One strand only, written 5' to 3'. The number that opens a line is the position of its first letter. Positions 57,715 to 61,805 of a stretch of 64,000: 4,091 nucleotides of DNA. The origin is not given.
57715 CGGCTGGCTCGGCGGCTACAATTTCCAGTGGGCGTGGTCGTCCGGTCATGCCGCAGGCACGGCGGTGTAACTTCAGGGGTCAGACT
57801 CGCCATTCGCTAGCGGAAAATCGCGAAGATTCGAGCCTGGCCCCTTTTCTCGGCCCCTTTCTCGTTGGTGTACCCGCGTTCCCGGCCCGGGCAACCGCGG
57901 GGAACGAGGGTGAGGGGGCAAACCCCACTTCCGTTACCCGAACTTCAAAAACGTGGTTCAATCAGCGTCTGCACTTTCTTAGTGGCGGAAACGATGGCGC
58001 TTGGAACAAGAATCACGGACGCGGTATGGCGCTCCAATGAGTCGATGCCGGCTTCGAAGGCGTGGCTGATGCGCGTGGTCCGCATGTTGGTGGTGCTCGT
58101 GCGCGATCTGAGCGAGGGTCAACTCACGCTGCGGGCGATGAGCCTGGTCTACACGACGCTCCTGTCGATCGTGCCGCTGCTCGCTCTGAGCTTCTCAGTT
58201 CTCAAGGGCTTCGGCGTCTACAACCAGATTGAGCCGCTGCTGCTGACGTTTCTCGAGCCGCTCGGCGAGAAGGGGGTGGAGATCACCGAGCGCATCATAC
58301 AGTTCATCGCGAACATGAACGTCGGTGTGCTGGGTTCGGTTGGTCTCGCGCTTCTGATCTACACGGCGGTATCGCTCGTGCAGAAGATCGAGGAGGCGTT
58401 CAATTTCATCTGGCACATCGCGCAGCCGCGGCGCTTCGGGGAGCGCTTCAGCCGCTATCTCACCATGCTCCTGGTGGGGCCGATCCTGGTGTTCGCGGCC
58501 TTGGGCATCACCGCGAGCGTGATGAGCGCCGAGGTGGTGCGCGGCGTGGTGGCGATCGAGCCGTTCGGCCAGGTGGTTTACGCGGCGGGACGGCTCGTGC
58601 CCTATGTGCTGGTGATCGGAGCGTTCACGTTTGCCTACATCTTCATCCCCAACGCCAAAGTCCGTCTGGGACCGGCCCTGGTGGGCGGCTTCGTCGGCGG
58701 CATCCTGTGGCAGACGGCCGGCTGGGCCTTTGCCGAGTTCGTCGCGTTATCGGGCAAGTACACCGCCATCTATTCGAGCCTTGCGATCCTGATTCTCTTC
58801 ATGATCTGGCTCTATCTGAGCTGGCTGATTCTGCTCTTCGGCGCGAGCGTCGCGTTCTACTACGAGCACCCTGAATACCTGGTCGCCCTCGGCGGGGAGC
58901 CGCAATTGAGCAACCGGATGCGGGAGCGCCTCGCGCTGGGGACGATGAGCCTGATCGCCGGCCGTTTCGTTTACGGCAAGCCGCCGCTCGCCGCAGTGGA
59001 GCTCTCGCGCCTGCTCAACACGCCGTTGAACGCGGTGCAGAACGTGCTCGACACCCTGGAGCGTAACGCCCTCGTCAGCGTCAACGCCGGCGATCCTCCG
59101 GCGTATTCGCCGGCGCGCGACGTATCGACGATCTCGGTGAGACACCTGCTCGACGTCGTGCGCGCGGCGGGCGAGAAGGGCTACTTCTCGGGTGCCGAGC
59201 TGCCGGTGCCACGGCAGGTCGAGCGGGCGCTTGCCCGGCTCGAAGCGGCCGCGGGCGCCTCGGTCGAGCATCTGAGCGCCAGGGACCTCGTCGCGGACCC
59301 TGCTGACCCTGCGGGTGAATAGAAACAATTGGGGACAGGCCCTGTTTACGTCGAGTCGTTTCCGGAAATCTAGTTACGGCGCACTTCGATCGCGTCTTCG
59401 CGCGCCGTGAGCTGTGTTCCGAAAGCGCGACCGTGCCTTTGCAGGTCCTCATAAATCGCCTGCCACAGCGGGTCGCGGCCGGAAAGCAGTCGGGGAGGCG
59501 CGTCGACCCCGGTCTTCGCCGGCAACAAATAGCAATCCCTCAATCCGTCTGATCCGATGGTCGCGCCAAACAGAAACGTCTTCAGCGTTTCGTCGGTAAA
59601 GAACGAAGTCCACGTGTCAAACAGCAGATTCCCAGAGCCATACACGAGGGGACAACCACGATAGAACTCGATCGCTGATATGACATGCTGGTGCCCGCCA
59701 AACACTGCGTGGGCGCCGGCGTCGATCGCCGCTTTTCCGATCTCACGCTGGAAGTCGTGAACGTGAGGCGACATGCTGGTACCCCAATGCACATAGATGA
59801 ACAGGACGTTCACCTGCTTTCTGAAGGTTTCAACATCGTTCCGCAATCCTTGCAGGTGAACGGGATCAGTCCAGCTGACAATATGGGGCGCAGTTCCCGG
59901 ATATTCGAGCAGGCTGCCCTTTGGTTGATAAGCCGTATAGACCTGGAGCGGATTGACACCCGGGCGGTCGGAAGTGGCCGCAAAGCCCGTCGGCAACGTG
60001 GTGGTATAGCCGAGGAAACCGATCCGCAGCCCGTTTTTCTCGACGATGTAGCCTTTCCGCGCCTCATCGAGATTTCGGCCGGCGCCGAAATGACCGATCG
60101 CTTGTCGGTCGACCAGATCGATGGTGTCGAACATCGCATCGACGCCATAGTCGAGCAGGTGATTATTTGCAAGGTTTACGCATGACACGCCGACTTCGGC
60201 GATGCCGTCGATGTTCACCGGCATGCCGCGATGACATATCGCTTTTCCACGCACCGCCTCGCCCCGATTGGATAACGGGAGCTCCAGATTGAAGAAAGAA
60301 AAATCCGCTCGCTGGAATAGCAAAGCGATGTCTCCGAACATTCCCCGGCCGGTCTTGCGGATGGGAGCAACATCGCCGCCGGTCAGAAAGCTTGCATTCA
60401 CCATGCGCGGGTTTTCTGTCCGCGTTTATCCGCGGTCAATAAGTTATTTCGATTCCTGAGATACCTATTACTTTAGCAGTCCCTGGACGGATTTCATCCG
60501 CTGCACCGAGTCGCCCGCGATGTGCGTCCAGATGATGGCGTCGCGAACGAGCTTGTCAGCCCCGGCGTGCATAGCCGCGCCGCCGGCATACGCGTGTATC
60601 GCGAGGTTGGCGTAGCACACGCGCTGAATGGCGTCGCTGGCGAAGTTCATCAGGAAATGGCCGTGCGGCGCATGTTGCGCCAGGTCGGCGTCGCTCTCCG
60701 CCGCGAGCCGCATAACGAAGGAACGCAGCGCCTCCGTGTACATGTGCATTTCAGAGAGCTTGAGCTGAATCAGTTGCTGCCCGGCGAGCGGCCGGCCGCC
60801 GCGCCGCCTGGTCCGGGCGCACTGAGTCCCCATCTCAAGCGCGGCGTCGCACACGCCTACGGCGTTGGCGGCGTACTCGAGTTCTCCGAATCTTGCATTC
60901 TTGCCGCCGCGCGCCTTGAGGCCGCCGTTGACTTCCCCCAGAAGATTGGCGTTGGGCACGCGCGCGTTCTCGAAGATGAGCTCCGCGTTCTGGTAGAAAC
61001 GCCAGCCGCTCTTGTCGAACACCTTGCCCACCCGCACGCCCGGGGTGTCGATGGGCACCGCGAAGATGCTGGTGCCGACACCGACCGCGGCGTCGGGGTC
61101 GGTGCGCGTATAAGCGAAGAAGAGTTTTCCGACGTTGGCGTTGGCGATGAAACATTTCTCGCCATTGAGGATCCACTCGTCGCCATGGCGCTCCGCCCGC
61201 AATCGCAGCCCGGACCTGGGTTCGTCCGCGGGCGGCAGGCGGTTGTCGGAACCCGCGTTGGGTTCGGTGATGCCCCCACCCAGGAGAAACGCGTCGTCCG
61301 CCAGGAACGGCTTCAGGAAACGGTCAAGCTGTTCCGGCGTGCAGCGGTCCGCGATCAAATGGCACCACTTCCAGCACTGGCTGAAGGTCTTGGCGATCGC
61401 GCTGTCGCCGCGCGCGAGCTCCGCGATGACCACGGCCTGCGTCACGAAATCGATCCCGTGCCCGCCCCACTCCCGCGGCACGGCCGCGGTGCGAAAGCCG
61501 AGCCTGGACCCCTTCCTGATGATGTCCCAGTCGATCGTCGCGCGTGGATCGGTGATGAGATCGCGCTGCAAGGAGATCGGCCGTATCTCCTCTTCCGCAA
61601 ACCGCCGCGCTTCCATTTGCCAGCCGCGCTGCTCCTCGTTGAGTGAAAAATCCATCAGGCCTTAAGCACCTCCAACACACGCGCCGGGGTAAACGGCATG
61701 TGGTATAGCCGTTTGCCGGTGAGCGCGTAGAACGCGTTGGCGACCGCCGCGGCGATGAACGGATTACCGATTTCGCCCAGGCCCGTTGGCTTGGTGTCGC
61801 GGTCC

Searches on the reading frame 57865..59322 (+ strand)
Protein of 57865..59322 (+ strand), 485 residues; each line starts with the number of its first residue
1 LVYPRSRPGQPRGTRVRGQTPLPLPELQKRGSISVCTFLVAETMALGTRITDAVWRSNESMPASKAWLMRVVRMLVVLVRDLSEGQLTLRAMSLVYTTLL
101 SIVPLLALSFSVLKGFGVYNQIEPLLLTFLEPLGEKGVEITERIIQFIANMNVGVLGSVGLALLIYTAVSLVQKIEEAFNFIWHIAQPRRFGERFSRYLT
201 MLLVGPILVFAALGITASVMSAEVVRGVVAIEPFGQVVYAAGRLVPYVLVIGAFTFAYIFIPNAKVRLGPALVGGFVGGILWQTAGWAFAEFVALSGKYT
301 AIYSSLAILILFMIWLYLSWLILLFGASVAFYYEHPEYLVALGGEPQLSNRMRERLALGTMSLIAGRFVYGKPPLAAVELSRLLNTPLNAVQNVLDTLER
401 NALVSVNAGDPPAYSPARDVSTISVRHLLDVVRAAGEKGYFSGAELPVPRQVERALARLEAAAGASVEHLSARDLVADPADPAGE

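Call 46: search_protein_families(library=pfam, proteins=[window:57865-59322:+])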
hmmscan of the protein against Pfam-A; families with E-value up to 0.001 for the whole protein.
window:57865-59322:+ (485 aa): 2 families
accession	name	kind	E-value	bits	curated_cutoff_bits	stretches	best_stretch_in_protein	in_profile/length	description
PF03631.20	Virul_fac_BrkB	-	3.8e-50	171.4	33.7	1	84-335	2-257/259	Virulence factor BrkB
PF02082.26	Rrf2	-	0.00034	21.2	30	1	356-462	7-116/132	Iron-dependent Transcriptional regulator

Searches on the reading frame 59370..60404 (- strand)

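Call 46: search_protein_families(library=pfam, proteins=[window:59370-60404:-])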
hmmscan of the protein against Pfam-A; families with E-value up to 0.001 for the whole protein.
window:59370-60404:- (344 aa): 1 family
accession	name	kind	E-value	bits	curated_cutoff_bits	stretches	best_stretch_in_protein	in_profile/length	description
PF09587.15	PGA_cap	-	1.8e-56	191.9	27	1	19-263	25-254/255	Bacterial capsule synthesis protein PGA_cap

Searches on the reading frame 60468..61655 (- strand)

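Call 76: search_protein_families(library=pfam, max_evalue=0.01, proteins=[window:60468-61655:-])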
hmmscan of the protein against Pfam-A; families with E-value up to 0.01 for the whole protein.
window:60468-61655:- (395 aa): 4 families
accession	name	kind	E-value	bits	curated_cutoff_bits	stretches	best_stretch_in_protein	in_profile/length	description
PF02771.21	Acyl-CoA_dh_N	-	2.6e-18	66.9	22.9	1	6-119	1-111/113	Acyl-CoA dehydrogenase, N-terminal domain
PF02770.24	Acyl-CoA_dh_M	-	1.7e-16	60.6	33.3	1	128-230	3-96/97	Acyl-CoA dehydrogenase, middle domain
PF00441.29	Acyl-CoA_dh_1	-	2.9e-12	47.4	22.4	1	261-383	18-138/150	Acyl-CoA dehydrogenase, C-terminal domain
PF08028.16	Acyl-CoA_dh_2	-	5.8e-05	23.8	22.7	1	262-331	4-75/134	Acyl-CoA dehydrogenase, C-terminal domain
